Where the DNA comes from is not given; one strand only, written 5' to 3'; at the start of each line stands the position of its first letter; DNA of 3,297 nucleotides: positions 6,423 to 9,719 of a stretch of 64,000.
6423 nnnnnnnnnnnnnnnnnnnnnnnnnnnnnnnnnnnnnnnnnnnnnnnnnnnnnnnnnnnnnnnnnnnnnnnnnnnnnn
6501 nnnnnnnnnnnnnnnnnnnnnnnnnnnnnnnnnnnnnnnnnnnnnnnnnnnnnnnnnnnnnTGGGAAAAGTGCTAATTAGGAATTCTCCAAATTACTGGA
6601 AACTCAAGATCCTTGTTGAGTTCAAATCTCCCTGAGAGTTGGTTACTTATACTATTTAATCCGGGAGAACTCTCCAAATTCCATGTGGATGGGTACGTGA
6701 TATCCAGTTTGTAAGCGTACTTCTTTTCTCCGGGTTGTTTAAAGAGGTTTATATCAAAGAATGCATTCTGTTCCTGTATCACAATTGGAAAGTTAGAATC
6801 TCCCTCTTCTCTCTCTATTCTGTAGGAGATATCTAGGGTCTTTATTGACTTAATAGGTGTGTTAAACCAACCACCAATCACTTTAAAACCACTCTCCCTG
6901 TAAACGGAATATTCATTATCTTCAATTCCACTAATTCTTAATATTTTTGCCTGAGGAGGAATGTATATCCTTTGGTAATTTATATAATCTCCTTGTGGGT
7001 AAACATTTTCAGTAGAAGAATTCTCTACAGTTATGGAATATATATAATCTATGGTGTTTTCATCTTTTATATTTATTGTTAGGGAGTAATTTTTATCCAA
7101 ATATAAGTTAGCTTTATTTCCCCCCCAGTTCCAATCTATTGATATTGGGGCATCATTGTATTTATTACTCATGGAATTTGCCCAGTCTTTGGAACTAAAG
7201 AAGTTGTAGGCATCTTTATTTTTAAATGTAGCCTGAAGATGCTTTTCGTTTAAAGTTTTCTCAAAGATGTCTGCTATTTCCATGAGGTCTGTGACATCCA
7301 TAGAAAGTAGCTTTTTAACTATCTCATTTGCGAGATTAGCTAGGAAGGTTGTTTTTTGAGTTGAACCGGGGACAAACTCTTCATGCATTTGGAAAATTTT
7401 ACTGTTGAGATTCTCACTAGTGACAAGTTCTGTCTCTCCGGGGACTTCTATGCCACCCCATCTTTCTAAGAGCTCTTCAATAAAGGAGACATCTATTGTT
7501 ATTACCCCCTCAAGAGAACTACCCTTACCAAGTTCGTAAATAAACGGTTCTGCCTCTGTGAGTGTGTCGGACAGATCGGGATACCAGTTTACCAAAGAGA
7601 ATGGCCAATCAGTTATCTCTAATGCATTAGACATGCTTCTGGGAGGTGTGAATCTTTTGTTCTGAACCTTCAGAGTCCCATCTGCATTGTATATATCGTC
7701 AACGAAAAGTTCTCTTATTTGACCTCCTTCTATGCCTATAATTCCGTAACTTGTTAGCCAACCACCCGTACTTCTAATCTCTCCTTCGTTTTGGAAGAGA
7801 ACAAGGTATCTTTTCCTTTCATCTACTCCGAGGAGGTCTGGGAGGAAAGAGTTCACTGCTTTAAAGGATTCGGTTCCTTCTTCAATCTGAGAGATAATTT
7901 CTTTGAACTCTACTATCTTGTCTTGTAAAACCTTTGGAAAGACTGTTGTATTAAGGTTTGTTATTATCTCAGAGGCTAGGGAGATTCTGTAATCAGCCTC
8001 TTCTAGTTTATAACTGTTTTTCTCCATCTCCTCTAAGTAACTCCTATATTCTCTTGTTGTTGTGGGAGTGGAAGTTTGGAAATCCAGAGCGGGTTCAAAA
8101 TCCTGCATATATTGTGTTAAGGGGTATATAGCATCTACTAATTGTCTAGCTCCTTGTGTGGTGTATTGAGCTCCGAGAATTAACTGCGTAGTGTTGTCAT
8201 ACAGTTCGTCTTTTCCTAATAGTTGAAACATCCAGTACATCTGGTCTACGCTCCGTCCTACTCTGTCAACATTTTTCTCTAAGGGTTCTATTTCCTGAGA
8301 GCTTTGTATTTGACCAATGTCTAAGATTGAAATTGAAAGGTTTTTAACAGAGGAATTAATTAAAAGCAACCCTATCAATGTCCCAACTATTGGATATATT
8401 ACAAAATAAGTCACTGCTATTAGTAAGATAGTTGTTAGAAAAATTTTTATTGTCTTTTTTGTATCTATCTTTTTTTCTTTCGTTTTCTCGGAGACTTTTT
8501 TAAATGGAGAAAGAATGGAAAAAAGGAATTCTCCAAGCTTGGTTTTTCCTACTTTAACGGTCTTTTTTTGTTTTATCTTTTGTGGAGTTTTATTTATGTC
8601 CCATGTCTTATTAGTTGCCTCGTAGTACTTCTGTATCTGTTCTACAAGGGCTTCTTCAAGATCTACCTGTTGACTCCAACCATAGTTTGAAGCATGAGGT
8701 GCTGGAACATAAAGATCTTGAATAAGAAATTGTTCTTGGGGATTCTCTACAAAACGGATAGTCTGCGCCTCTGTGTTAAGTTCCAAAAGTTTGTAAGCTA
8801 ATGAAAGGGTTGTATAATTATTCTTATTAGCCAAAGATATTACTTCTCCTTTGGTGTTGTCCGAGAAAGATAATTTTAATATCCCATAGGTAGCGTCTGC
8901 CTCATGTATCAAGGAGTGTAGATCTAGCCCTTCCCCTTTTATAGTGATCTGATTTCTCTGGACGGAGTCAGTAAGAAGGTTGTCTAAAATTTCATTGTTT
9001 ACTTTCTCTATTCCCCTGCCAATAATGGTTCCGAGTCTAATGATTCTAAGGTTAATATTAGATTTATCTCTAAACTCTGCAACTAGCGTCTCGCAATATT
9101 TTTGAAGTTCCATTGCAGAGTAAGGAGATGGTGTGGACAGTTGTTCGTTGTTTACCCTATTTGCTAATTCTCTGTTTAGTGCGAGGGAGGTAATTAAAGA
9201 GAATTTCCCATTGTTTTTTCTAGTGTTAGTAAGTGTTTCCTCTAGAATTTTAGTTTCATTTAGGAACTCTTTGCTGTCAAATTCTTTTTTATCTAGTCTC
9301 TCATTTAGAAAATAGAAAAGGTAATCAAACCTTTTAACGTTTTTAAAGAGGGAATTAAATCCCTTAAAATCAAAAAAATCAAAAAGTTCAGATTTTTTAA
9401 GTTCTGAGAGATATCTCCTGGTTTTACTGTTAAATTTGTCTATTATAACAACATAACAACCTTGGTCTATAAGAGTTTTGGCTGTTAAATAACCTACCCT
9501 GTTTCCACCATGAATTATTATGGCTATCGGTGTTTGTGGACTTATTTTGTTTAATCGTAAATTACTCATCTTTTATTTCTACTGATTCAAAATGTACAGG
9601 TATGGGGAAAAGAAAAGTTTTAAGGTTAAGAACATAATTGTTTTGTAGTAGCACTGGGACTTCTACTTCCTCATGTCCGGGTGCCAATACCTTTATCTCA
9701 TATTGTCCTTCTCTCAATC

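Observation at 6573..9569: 998-aa protein combining a cytoplasmic Rossmann-like domain, a TM span and a ~600-aa extracytoplasmic domain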

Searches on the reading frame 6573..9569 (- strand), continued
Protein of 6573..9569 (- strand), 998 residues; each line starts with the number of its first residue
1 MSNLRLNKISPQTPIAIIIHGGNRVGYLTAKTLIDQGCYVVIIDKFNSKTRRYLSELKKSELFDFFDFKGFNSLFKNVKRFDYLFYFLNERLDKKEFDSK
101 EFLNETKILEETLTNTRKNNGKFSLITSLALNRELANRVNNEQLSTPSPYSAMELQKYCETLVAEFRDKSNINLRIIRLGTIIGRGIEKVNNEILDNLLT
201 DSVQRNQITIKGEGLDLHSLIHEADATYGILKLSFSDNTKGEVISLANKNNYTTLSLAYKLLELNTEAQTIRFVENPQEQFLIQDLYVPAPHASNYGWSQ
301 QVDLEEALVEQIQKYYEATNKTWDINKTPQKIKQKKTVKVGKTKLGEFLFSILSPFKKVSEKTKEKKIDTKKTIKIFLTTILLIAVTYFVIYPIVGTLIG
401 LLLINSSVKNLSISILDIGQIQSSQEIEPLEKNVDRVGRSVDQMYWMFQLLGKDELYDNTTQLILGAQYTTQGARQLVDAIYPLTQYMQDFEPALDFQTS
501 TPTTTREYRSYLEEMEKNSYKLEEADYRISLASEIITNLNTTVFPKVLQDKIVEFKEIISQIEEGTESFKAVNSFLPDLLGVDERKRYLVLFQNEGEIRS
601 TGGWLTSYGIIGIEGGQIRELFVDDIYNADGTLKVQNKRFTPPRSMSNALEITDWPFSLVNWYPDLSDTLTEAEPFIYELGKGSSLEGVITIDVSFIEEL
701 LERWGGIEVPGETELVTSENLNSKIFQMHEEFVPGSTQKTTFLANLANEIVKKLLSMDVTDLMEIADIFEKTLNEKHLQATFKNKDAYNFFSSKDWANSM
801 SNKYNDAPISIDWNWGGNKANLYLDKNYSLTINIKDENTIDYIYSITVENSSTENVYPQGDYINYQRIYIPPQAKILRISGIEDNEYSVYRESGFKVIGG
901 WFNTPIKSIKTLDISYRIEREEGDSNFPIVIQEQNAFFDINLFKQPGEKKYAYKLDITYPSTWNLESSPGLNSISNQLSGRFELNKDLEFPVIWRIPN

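Call 75: find_encoding_contigs(protein=P0133, flank=7000, max_places=1)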
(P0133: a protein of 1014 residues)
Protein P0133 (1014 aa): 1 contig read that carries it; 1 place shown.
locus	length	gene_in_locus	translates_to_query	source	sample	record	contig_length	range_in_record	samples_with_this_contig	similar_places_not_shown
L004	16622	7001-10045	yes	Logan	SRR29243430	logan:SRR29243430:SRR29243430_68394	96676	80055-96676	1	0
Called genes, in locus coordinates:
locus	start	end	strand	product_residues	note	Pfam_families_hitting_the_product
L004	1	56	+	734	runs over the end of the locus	PF13491:FtsK_4TM (weak), PF17854:FtsK_alpha, PF01580:FtsK_SpoIIIE, PF09397:FtsK_gamma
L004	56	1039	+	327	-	PF12844:HTH_19 (weak), PF13413:HTH_25, PF09136:Glucodextran_B (weak), PF13464:RodZ_C (weak)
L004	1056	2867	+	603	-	PF01807:Zn_ribbon_DnaG, PF08275:DNAG_N, PF01751:Toprim, PF13155:Toprim_2, PF13362:Toprim_3 (weak), PF13662:Toprim_4, PF10410:DnaB_bind (weak)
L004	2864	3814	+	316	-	PF01209:Ubie_methyltran, PF13847:Methyltransf_31, PF08241:Methyltransf_11, PF08242:Methyltransf_12, PF13649:Methyltransf_25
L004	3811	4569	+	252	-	PF00398:RrnaAD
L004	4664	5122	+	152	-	-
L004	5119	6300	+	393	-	PF00953:Glycos_transf_4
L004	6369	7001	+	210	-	PF08308:PEGA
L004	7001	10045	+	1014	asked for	PF01370:Epimerase, PF13196:DUF4012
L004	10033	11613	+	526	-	PF09587:PGA_cap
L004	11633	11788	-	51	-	-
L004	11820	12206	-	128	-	-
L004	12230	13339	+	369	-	PF03979:Sigma70_r1_1, PF00140:Sigma70_r1_2, PF04542:Sigma70_r2, PF04539:Sigma70_r3, PF04545:Sigma70_r4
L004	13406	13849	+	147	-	-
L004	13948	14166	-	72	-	-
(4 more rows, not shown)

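Call 76: find_encoding_contigs(protein=P0155, flank=7000, max_places=1)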
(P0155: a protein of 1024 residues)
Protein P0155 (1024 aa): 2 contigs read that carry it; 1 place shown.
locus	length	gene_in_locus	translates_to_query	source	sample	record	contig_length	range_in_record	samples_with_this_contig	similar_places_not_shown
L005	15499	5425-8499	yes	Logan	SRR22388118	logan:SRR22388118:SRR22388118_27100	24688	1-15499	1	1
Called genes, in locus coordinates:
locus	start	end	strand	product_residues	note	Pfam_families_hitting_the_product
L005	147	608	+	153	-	PF13083:KH_KhpA-B, PF01424:R3H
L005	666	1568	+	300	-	-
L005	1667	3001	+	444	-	PF04932:Wzy_C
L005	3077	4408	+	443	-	PF01943:Polysacc_synt, PF13440:Polysacc_synt_3, PF01554:MatE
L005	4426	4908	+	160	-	PF00075:RNase_H, PF13456:RVT_3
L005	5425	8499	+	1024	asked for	PF01073:3Beta_HSD, PF01370:Epimerase, PF02719:Polysacc_synt_2 (faint), PF04321:RmlD_sub_bind, PF07993:NAD_binding_4 (weak), PF16363:GDP_Man_Dehyd, PF13196:DUF4012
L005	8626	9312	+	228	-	PF01386:Ribosomal_L25p, PF14693:Ribosomal_TL5_C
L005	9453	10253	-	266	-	-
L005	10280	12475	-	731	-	PF00133:tRNA-synt_1, PF09334:tRNA-synt_1g (weak), PF13603:tRNA-synt_1_2 (weak), PF08264:Anticodon_1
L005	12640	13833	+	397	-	PF26514:DUF8173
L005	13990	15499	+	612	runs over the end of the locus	PF13304:AAA_21 (faint), PF00005:ABC_tran, PF02463:SMC_N (weak)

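Call 77: find_encoding_contigs(protein=P0142, flank=7000, max_places=1)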
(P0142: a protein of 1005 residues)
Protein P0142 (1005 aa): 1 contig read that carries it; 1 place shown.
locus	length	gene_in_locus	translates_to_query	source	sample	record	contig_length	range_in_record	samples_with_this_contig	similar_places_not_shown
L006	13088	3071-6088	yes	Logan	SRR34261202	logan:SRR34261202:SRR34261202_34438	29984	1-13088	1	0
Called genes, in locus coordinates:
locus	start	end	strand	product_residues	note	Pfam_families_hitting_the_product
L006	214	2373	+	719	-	PF02629:CoA_binding, PF13380:CoA_binding_2, PF13607:Succ_CoA_lig, PF19045:Ligase_CoA_2, PF13549:ATP-grasp_5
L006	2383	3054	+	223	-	PF08308:PEGA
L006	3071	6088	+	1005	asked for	PF01370:Epimerase (faint), PF13196:DUF4012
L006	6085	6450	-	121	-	-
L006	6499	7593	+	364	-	PF03979:Sigma70_r1_1 (weak), PF00140:Sigma70_r1_2, PF04542:Sigma70_r2, PF04539:Sigma70_r3, PF04545:Sigma70_r4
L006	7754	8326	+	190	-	PF05137:PilN (faint)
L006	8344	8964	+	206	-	-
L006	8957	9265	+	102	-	-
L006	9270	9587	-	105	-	PF08282:Hydrolase_3 (weak)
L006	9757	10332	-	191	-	-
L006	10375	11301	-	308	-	PF01209:Ubie_methyltran, PF13847:Methyltransf_31 (weak), PF08241:Methyltransf_11, PF13649:Methyltransf_25 (weak)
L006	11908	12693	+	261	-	PF09339:HTH_IclR (faint), PF01978:TrmB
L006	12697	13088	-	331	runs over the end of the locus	-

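Call 78: find_encoding_contigs(protein=P0173, flank=7000, max_places=1)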
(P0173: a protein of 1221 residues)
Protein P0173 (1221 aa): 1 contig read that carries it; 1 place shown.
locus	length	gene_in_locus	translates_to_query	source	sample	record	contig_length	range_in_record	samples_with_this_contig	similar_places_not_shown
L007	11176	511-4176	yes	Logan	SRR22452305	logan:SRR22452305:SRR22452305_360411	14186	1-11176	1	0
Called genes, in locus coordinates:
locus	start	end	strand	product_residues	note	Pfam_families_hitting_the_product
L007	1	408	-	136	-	?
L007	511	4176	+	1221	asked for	PF01073:3Beta_HSD, PF01370:Epimerase, PF02719:Polysacc_synt_2, PF07993:NAD_binding_4, PF16363:GDP_Man_Dehyd, PF13196:DUF4012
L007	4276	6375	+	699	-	PF12666:PrgI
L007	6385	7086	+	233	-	PF26593:TraC-like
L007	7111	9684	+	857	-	PF19044:P-loop_TraG, PF01935:DUF87 (weak), PF12846:AAA_10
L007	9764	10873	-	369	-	PF00712:DNA_pol3_beta, PF02767:DNA_pol3_beta_2, PF02768:DNA_pol3_beta_3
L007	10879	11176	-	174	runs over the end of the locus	PF13083:KH_KhpA-B (weak), PF01424:R3H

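Call 88: list_cluster_members(proteins=[P0148, P0161, P0163, P0167, P0174, P0180, P0185, P0208, P0237, P0248])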
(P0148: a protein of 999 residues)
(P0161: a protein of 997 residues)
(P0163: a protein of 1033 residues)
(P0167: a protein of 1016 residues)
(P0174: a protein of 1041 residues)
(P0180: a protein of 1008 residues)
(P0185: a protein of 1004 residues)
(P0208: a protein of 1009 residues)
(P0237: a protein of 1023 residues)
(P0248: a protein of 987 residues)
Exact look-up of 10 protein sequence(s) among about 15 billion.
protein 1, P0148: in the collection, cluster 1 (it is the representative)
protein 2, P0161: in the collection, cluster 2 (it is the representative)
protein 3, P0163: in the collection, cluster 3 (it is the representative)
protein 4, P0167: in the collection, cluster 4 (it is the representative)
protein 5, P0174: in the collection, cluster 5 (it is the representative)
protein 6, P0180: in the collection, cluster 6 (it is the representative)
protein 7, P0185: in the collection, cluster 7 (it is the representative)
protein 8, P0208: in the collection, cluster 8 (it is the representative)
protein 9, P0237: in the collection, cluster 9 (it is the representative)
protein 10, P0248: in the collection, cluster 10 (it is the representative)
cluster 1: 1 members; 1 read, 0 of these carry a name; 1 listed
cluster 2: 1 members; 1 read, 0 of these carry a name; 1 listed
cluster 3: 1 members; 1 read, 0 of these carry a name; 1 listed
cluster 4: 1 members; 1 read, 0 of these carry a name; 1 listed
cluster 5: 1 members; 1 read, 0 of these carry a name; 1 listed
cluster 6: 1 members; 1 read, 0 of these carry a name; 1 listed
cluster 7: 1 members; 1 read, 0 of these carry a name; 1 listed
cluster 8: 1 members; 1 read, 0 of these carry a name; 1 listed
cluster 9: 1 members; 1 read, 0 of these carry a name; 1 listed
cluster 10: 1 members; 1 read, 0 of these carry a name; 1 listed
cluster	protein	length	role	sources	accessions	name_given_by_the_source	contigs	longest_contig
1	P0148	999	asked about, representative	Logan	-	-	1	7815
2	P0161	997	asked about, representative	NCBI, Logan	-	-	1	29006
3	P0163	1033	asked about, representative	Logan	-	-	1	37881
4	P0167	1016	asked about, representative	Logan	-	-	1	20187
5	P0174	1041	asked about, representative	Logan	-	-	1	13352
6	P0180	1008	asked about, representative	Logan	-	-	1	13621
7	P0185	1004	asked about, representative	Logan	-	-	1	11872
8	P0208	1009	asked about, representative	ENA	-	-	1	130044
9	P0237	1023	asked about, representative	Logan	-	-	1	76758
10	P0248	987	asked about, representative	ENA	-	-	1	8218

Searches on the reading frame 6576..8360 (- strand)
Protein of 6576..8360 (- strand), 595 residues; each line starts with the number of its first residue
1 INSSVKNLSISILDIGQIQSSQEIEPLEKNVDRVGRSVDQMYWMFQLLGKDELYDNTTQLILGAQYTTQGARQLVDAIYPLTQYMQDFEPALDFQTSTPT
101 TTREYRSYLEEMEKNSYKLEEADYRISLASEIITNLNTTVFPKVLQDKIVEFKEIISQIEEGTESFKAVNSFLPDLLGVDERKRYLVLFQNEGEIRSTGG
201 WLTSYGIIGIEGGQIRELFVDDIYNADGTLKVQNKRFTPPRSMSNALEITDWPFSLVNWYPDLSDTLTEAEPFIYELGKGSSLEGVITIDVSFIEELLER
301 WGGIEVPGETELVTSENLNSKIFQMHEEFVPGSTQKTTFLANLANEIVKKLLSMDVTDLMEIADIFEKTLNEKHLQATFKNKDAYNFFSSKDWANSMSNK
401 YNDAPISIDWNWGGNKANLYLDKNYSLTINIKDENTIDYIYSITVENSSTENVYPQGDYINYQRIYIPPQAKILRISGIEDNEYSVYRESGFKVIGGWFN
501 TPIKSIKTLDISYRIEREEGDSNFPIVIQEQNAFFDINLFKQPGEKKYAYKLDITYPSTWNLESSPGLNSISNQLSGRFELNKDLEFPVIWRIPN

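Call 27: predict_structure(alignment_id=A2)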
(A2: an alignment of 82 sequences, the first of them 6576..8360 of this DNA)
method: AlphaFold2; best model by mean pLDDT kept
length: 595 residues; sequences in the alignment: 82
mean_pLDDT: 83.5   pTM: 0.81
mean pLDDT of the five models: 83.5, 83.1, 82.9, 82.4, 80.6
residues with pLDDT >= 90: 219; 70-90: 292; 50-70: 66; < 50: 18
segments of 3 or more residues with pLDDT < 50: 95-100, 197-201, 413-416
pLDDT, mean of each block of 10 residues (from residue 1): 53 56 75 81 82 89 88 86 80 49 79 89 92 89 87 86 86 92 89 49 76 83 84 92 84 86 89 91 91 89 87 86 67 64 78 78 89 92 93 79 74 56 93 94 93 78 89 94 90 90 94 87 83 91 85 96 94 95 92 87
secondary structure, 60 per line:
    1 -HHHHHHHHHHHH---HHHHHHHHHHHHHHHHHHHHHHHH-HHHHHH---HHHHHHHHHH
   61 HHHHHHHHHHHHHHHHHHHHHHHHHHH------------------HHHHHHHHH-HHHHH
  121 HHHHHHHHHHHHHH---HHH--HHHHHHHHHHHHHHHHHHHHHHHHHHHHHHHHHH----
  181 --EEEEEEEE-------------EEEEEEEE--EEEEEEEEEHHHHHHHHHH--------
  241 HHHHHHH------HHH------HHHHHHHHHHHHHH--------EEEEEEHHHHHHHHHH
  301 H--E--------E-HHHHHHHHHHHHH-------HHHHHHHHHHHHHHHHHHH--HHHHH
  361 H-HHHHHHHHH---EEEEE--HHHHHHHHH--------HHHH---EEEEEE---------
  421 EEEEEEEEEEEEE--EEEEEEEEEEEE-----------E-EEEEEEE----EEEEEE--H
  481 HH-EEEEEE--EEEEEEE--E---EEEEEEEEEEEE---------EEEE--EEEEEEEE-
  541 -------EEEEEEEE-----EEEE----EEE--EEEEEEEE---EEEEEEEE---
elements in order: H2-13 H17-40 H42-47 H51-87 H106-114 H116-134 H143-176 E183-190 E204-211 E214-222 H223-232 H241-247 H263-276 E285-290 H291-301 H315-327 H335-353 H356-361 H363-371 E375-379 H382-390 H399-402 E406-411 E421-433 E436-447 E461-467 E472-477 E484-489 E492-498 E505-516 E526-529 E532-539 E548-555 E561-564 E569-571 E574-581 E585-592
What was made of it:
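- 6576..7145 (-): Residues 809-998: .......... loop (812-821; N814 and K819 conserved family-wide) followed by a C-terminal beta-sandwich. AF2 model (call 27).
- AF2 ectodomain model: pLDDT 83.5, pTM 0.81 (call 27).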

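Call 32: fold_search(model_id=the predicted structure, library=pdb)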
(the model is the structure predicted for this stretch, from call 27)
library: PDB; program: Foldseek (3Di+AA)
matches with E <= 10: 811; with E <= 0.001: 99
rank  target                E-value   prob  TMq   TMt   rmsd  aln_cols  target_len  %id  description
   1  8cgp_B                5.4e-05  1.00  0.17  0.12   8.7       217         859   12  Insulin regulated aminopeptidase (IRAP) in complex with an allosteric aryl sulfonamide inhibitor (released 2024-01-31)
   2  5lg6_A                6.2e-05  1.00  0.17  0.12   9.2       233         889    8  Structure of the deglycosylated porcine aminopeptidase N ectodomain (released 2017-04-12)
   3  6koz_B                7.6e-05  1.00  0.17  0.23   7.7       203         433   11  Crystal structure of two domain M1 zinc metallopeptidase E323 mutant bound to L-Leucine amino acid (released 2020-01-22)
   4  5lg6_B                7.9e-05  1.00  0.17  0.12   8.9       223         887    9  Structure of the deglycosylated porcine aminopeptidase N ectodomain (released 2017-04-12)
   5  3mdj_B                8.3e-05  1.00  0.17  0.13   8.1       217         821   12  ER Aminopeptidase, ERAP1, Bound to the Zinc Aminopeptidase Inhibitor, Bestatin (released 2011-03-30)
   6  6ifg_B                8.8e-05  1.00  0.17  0.22   7.7       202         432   11  Crystal structure of M1 zinc metallopeptidase E323A mutant bound to Tyr-ser-ala substrate from Deinococcus radiodurans (released 2019-09-25)
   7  3mdj_C                8.8e-05  1.00  0.17  0.13   7.8       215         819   12  ER Aminopeptidase, ERAP1, Bound to the Zinc Aminopeptidase Inhibitor, Bestatin (released 2011-03-30)
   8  6mgq_A                9.7e-05  1.00  0.17  0.12   8.4       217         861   11  ERAP1 in the open conformation bound to 10mer phosphinic inhibitor DG014 (released 2019-12-18)
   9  8pn9_E                1.0e-04  1.00  0.21  0.22   6.2       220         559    6  Structure of human oligosaccharyltransferase OST-A complex bound to NGI-1 (released 2024-05-08)
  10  6koz_A                1.1e-04  1.00  0.17  0.22   7.7       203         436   11  Crystal structure of two domain M1 zinc metallopeptidase E323 mutant bound to L-Leucine amino acid (released 2020-01-22)
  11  7zyf_A                1.2e-04  1.00  0.16  0.12  12.2       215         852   11  Insulin regulated aminopeptidase (IRAP) in complex with a nanomolar alpha hydroxy beta amino acid based inhibitor. (released 2022-07-20)
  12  6ifg_A                1.2e-04  1.00  0.18  0.24   7.2       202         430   10  Crystal structure of M1 zinc metallopeptidase E323A mutant bound to Tyr-ser-ala substrate from Deinococcus radiodurans (released 2019-09-25)
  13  6iff_A                1.2e-04  1.00  0.17  0.23   7.9       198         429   11  Crystal structure of M1 zinc metallopeptidase E323A mutant from Deinococcus radiodurans (released 2019-09-25)
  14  6a8z_A                1.3e-04  1.00  0.18  0.23   7.4       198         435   11  Crystal structure of M1 zinc metallopeptidase from Deinococcus radiodurans (released 2019-07-17)
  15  4naq_A                1.5e-04  1.00  0.17  0.12   8.9       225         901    8  Crystal structure of porcine aminopeptidase-N complexed with poly-alanine (released 2013-12-04)
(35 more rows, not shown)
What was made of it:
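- Tried and rejected: It missed the LCP link (call 32).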
